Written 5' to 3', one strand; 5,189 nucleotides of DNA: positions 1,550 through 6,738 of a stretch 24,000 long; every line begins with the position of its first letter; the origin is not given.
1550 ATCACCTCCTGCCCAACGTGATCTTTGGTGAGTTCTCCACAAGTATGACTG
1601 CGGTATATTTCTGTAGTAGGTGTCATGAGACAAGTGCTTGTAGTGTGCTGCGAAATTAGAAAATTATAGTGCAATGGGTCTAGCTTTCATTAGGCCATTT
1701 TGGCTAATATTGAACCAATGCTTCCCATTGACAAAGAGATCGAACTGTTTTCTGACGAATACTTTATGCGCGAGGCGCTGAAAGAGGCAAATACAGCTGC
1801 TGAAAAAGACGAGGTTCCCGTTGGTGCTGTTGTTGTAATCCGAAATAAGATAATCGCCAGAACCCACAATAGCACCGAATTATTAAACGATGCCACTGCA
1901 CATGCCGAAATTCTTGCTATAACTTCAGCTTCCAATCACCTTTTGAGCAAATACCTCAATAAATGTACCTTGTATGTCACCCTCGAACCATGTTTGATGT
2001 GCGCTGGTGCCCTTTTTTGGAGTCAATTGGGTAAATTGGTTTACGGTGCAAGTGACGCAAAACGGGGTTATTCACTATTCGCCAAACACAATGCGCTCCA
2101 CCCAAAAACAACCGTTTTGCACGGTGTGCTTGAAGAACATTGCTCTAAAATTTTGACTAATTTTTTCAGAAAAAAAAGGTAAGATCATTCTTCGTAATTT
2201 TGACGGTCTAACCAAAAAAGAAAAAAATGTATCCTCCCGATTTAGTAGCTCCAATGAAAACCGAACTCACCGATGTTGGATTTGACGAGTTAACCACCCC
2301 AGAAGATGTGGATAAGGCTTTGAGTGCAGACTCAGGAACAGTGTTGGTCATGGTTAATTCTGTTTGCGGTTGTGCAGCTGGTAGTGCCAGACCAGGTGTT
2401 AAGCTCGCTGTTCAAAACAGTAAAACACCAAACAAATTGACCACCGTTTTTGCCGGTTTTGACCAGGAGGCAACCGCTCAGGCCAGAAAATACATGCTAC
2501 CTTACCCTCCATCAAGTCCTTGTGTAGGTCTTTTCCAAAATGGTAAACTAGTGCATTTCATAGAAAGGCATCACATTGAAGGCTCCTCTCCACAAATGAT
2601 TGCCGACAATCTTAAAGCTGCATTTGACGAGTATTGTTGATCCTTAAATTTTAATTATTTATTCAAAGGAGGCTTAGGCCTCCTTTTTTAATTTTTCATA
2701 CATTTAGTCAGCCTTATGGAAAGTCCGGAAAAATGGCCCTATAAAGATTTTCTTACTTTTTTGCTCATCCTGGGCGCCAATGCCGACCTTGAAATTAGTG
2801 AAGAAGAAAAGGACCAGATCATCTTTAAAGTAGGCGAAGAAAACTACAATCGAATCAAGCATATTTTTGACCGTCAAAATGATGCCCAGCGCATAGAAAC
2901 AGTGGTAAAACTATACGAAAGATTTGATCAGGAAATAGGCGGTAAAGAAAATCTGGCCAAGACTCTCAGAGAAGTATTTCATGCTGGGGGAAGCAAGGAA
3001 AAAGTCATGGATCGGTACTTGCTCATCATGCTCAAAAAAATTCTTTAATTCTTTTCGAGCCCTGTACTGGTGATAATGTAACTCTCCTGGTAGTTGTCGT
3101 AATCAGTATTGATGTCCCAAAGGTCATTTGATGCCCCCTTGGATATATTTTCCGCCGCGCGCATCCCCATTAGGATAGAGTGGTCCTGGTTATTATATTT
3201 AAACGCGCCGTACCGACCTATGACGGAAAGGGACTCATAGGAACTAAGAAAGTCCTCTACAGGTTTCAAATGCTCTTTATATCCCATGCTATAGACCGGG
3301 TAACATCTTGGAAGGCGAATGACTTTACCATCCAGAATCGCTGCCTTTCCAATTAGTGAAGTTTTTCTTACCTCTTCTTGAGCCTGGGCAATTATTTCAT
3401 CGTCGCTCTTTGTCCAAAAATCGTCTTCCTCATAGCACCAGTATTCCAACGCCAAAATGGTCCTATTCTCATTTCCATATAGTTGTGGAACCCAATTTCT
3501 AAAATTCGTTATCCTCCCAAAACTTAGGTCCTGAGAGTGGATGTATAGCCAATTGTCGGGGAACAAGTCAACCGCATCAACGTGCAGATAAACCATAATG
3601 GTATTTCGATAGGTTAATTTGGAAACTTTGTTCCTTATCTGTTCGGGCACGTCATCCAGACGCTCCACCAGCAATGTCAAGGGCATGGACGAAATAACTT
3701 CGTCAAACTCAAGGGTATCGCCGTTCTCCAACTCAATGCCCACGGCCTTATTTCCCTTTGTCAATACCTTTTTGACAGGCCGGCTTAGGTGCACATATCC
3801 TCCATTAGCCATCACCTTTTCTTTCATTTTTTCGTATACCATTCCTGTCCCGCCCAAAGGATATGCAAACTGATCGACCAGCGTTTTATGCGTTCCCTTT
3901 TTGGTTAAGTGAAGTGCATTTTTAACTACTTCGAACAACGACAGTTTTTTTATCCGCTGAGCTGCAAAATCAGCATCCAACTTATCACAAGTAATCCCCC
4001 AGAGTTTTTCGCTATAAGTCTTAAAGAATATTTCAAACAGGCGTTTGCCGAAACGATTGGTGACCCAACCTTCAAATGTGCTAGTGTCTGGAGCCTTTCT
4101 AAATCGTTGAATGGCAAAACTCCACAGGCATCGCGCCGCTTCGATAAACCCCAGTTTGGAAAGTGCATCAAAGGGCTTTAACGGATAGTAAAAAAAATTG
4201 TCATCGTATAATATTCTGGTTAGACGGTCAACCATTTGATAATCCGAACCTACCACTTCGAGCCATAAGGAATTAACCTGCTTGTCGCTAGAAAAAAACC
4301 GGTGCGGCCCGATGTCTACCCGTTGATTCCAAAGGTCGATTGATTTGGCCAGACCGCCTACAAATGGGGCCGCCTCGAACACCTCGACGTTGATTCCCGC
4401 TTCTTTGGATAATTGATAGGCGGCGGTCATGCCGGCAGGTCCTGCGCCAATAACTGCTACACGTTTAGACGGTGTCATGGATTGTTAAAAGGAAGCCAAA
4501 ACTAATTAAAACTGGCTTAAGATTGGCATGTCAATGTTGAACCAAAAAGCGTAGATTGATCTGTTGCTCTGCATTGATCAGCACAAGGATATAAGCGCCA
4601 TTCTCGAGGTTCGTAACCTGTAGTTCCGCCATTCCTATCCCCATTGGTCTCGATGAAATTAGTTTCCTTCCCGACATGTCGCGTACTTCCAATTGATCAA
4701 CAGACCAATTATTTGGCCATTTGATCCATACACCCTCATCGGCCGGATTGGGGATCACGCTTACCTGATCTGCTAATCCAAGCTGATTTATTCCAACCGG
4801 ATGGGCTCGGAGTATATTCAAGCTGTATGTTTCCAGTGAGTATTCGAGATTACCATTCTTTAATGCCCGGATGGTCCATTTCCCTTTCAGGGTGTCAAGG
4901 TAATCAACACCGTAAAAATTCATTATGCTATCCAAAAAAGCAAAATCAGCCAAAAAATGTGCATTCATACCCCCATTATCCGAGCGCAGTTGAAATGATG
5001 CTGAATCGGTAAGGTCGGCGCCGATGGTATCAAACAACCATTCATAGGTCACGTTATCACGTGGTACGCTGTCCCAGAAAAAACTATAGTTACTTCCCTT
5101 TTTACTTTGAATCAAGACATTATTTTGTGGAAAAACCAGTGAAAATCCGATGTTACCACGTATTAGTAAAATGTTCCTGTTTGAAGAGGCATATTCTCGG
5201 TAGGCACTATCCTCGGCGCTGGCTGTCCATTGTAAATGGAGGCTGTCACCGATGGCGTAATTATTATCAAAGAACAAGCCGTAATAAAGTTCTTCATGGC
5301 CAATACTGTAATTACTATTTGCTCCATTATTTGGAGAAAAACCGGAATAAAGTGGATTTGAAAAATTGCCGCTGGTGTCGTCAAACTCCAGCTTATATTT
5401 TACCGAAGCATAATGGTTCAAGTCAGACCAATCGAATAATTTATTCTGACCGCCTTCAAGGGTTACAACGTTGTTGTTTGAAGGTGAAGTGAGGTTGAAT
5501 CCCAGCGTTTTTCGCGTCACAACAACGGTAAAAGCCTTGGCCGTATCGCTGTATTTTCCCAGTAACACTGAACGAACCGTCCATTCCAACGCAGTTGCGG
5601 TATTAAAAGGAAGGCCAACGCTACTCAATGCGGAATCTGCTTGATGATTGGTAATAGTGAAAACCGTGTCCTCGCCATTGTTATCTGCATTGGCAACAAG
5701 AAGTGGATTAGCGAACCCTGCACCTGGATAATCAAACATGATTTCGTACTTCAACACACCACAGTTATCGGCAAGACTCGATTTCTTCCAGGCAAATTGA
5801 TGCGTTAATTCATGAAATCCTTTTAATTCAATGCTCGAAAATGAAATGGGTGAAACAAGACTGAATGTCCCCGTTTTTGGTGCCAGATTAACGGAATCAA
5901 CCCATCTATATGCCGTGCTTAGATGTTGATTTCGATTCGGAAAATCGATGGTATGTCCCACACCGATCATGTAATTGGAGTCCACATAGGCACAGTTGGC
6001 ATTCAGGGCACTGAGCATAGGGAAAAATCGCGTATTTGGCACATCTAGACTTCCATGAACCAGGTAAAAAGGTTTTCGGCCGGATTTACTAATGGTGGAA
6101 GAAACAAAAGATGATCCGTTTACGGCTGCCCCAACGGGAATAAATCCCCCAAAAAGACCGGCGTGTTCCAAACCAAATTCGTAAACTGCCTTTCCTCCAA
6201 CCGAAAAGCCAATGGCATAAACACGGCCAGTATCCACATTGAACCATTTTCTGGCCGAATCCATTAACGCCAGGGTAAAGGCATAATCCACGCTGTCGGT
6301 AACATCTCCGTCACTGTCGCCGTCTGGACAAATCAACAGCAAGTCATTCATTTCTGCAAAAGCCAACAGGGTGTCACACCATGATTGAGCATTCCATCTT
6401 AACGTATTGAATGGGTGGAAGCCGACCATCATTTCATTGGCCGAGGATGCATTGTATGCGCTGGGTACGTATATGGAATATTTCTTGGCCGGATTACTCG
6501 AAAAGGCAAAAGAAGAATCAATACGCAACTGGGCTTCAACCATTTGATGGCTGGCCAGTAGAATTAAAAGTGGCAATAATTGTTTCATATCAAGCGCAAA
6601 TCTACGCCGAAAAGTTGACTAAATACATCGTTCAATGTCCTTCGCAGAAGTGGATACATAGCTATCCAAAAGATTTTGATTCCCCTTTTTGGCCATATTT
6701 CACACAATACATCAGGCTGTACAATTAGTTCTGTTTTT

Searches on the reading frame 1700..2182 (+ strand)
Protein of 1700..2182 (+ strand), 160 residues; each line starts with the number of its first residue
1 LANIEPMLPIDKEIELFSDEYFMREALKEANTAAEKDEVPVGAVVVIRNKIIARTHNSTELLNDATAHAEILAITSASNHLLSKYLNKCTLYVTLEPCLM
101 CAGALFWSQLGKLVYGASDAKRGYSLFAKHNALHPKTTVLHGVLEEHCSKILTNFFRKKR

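Call 10: search_protein_families(library=ncbifam, proteins=[window:1700-2182:+], max_evalue=0.001)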
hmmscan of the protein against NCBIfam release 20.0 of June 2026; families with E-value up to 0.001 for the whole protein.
window:1700-2182:+ (160 aa): 5 families
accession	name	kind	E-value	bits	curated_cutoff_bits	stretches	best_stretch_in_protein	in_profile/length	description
NF008113.2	PRK10860.1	equivalog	2.7e-42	144.4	150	1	15-160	3-152/165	tRNA adenosine(34) deaminase TadA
TIGR00326.1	eubact_ribD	equivalog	7e-10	38.6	156.35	1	23-121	1-98/343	bifunctional diaminohydroxyphosphoribosylaminopyrimidine deaminase/5-amino-6-(5-phosphoribosylamino)uracil reductase RibD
TIGR02571.1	ComEB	equivalog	9.3e-06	25.7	219.45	0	39-124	25-123/151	ComE operon protein 2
NF008052.0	PRK10786.1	equivalog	0.00047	19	500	1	18-105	2-88/367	bifunctional diaminohydroxyphosphoribosylaminopyrimidine deaminase/5-amino-6-(5-phosphoribosylamino)uracil reductase RibD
NF041025.1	antiphage_deaminase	equivalog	0.0008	18.4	400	0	67-105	338-375/437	anti-phage dCTP deaminase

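Call 11: search_protein_families(library=pfam, proteins=[window:1700-2182:+], max_evalue=0.001)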
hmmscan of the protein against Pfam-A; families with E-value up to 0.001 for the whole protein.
window:1700-2182:+ (160 aa): 4 families
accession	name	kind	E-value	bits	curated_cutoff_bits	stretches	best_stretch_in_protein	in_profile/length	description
PF14437.12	MafB19-deam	-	5.6e-36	124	27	1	18-160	2-142/142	MafB19-like deaminase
PF00383.29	dCMP_cyt_deam_1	-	2.1e-28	98.6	25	1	19-116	4-101/102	Cytidine and deoxycytidylate deaminase zinc-binding region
PF14439.12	Bd3614-deam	-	0.00015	22.2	38.5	1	48-106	18-75/113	Bd3614-like deaminase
PF18750.7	SNAD4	-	0.00034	21.1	27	1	62-105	26-71/130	Secreted Novel AID/APOBEC-like Deaminase 4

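Call 22: find_encoding_contigs(protein=window:1718-2182:+, flank=10000, max_places=2)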
Protein window:1718-2182:+ (154 aa): 1 contig read that carries it; 1 place shown.
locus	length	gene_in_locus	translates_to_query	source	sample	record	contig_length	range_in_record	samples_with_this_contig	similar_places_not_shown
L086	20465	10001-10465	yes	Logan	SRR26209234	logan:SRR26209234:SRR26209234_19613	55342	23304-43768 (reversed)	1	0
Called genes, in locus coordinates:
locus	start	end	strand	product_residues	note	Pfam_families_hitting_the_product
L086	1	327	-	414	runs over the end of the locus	PF04389:Peptidase_M28, PF01546:Peptidase_M20 (weak), PF13180:PDZ_2, PF00595:PDZ (weak), PF17820:PDZ_6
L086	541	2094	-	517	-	PF01336:tRNA_anti-codon, PF00152:tRNA-synt_2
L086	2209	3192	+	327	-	PF01380:SIS (faint), PF10432:bact-PGI_C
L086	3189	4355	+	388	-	PF00144:Beta-lactamase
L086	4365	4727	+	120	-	-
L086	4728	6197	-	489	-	PF00133:tRNA-synt_1 (faint), PF01406:tRNA-synt_1e, PF09334:tRNA-synt_1g (faint), PF09190:DALR_2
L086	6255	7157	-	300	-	PF07661:MORN_2 (faint)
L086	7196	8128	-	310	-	PF01370:Epimerase, PF04321:RmlD_sub_bind, PF16363:GDP_Man_Dehyd, PF07993:NAD_binding_4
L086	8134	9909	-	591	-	PF01336:tRNA_anti-codon, PF00152:tRNA-synt_2, PF02938:GAD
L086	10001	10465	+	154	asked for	PF00383:dCMP_cyt_deam_1, PF14437:MafB19-deam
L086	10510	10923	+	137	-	PF06491:Disulph_isomer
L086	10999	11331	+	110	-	-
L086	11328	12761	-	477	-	PF01266:DAO (weak), PF01593:Amino_oxidase, PF01946:Thi4 (weak), PF03486:HI0933_like (faint), PF07992:Pyr_redox_2 (faint), PF13450:NAD_binding_8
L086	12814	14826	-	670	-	PF14292:SusE (weak), PF18962:Por_Secre_tail (weak)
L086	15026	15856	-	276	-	PF01048:PNP_UDP_1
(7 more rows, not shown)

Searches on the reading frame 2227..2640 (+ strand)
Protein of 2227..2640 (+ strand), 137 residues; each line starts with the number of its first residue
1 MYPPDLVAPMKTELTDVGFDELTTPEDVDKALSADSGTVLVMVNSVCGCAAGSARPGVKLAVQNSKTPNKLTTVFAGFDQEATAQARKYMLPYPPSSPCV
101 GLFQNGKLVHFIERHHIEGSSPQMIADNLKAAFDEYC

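Call 10: search_protein_families(library=ncbifam, proteins=[window:2227-2640:+], max_evalue=0.001)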
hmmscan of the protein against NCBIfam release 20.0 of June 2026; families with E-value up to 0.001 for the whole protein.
window:2227-2640:+ (137 aa): 1 family
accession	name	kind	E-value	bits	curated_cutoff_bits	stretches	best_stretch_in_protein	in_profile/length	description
TIGR04191.1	YphP_YqiW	subfamily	1.4e-61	206.6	100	1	2-137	1-136/136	BrxA/BrxB family bacilliredoxin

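Call 11: search_protein_families(library=pfam, proteins=[window:2227-2640:+], max_evalue=0.001)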
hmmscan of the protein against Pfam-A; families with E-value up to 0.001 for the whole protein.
window:2227-2640:+ (137 aa): 1 family
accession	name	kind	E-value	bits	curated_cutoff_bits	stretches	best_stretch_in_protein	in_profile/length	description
PF06491.16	Disulph_isomer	-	5e-63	211.7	25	1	2-137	1-136/136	Disulphide isomerase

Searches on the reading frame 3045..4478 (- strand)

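Call 10: search_protein_families(library=ncbifam, proteins=[window:3045-4478:-], max_evalue=0.001)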
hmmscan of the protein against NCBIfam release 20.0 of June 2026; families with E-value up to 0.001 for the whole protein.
window:3045-4478:- (477 aa): 43 families (the best 25 are shown)
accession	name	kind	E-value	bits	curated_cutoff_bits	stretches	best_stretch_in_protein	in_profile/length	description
NF005548.0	PRK07208.1-4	equivalog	2.3e-165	550.9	389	1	5-468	4-472/488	hypothetical protein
NF005545.0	PRK07208.1-1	equivalog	2.9e-131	438.3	451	1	6-466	9-482/504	hypothetical protein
NF005546.0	PRK07208.1-2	equivalog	3.5e-112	375.7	418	2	84-465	115-523/527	hypothetical protein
NF005547.0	PRK07208.1-3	equivalog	1.8e-96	323.7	380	1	2-468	2-462/465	hypothetical protein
NF005549.0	PRK07208.1-5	equivalog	1.5e-73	248.1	587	2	84-464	116-531/534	hypothetical protein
NF005560.0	PRK07233.1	equivalog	4.7e-43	147.6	252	1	6-448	2-431/435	hypothetical protein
NF008841.0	PRK11883.1-1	equivalog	3.7e-20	72.3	517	2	4-82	3-83/453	protoporphyrinogen oxidase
TIGR03467.1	HpnE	equivalog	1.1e-16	61.2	283.05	1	7-302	1-296/430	hydroxysqualene dehydroxylase HpnE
TIGR00562.1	proto_IX_ox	equivalog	2.6e-16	59.3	97.85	1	4-423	2-444/470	protoporphyrinogen oxidase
TIGR02734.1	crtI_fam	subfamily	5.1e-14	51.8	238.1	2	7-61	1-54/504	phytoene desaturase family protein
NF008845.0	PRK11883.1-5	equivalog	4.3e-13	48.4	560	1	4-413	4-430/468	protoporphyrinogen oxidase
NF045637.1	carotdesatCrtDProt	equivalog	1.8e-11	43.3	580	1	7-59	1-52/485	1-hydroxycarotenoid 3,4-desaturase CrtD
NF009410.0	PRK12771.1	subfamily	4.3e-10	38.8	516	1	4-43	138-176/566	NAD(P)-binding protein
TIGR02732.1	zeta_caro_desat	equivalog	3.3e-09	36.2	622.15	1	6-78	1-72/474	9,9'-di-cis-zeta-carotene desaturase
NF058655.1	CrtID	equivalog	1.2e-08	34.3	640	1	7-63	1-56/478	bifunctional phytoene desaturase/3,4-desaturase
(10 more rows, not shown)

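Call 11: search_protein_families(library=pfam, proteins=[window:3045-4478:-], max_evalue=0.001)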
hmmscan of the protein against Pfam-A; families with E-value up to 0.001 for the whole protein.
window:3045-4478:- (477 aa): 11 families
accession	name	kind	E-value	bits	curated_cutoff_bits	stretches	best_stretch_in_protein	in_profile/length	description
PF01593.30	Amino_oxidase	-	1.3e-23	84.4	19.8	1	15-372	2-363/443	Flavin containing amine oxidoreductase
PF13450.12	NAD_binding_8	-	6.7e-16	58.8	21.9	1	9-72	1-65/68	NAD(P)-binding Rossmann-like domain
PF07992.20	Pyr_redox_2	-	7.6e-07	29.3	26.1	1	6-36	2-31/291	Pyridine nucleotide-disulphide oxidoreductase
PF01266.30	DAO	-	9.6e-07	29.1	27.9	1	6-41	1-35/353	FAD dependent oxidoreductase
PF01946.23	Thi4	-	9.1e-06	25.5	26.2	1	7-42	20-55/235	Thi4 family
PF03486.20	HI0933_like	-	1.5e-05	25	50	1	6-40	2-35/244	HI0933-like protein Rossmann domain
PF03275.19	GLF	-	0.00011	22.4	26.3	0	151-176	2-26/203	UDP-galactopyranose mutase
PF12831.13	FAD_oxidored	-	0.00023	21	27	1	7-44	2-38/416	FAD dependent oxidoreductase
PF00890.30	FAD_binding_2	-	0.00036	20.3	20.4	1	7-42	2-36/414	FAD binding domain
PF13454.12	NAD_binding_9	-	0.00043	20.7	21.8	0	8-44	1-41/155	FAD-NAD(P)-binding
PF13738.12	Pyr_redox_3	-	0.00092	19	30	0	9-38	2-31/305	Pyridine nucleotide-disulphide oxidoreductase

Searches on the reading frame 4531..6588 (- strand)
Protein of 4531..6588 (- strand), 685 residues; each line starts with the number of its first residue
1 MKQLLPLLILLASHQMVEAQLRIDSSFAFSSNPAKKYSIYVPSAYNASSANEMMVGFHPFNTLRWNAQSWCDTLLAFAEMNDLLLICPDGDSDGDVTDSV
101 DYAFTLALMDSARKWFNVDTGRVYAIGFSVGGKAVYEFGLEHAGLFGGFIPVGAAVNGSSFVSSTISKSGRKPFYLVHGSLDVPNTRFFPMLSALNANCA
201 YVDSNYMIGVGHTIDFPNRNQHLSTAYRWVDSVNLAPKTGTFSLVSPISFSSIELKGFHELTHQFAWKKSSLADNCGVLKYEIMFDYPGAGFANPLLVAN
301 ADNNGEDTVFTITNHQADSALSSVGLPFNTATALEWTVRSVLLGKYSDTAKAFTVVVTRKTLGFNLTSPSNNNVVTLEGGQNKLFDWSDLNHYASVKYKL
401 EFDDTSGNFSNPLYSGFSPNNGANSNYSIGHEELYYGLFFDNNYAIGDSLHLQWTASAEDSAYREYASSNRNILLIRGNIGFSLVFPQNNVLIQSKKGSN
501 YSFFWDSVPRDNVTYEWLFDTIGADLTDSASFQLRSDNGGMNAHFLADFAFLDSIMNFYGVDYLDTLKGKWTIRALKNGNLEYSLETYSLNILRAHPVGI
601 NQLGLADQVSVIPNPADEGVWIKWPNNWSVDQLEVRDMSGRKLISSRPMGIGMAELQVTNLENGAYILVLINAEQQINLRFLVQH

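Call 10: search_protein_families(library=ncbifam, proteins=[window:4531-6588:-], max_evalue=0.001)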
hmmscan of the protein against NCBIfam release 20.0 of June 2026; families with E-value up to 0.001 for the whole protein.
window:4531-6588:- (685 aa): 3 families
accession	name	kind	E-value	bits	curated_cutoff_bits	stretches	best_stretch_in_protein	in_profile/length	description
TIGR04183.1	Por_Secre_tail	domain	8e-08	32.2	23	1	611-684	1-72/72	T9SS type A sorting domain-containing protein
NF050058.1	e_dPHAscl_type1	hypoth_equivalog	1.2e-06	28.2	150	1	34-159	7-142/276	extracellular catalytic domain type 1 short-chain-length polyhydroxyalkanoate depolymerase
NF038113.1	T9SSA_dep_M36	equivalog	3e-06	25.7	885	1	599-678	784-863/869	T9SS-dependent M36 family metallopeptidase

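Call 11: search_protein_families(library=pfam, proteins=[window:4531-6588:-], max_evalue=0.001)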
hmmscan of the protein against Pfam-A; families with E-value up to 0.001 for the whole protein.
window:4531-6588:- (685 aa): 2 families
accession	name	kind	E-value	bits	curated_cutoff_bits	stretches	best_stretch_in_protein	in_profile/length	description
PF14292.12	SusE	-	6.5e-16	58.9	25.2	2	361-434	13-84/106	SusE outer membrane protein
PF18962.6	Por_Secre_tail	-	4e-06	27.5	27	1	612-677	2-69/75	Secretion system C-terminal sorting domain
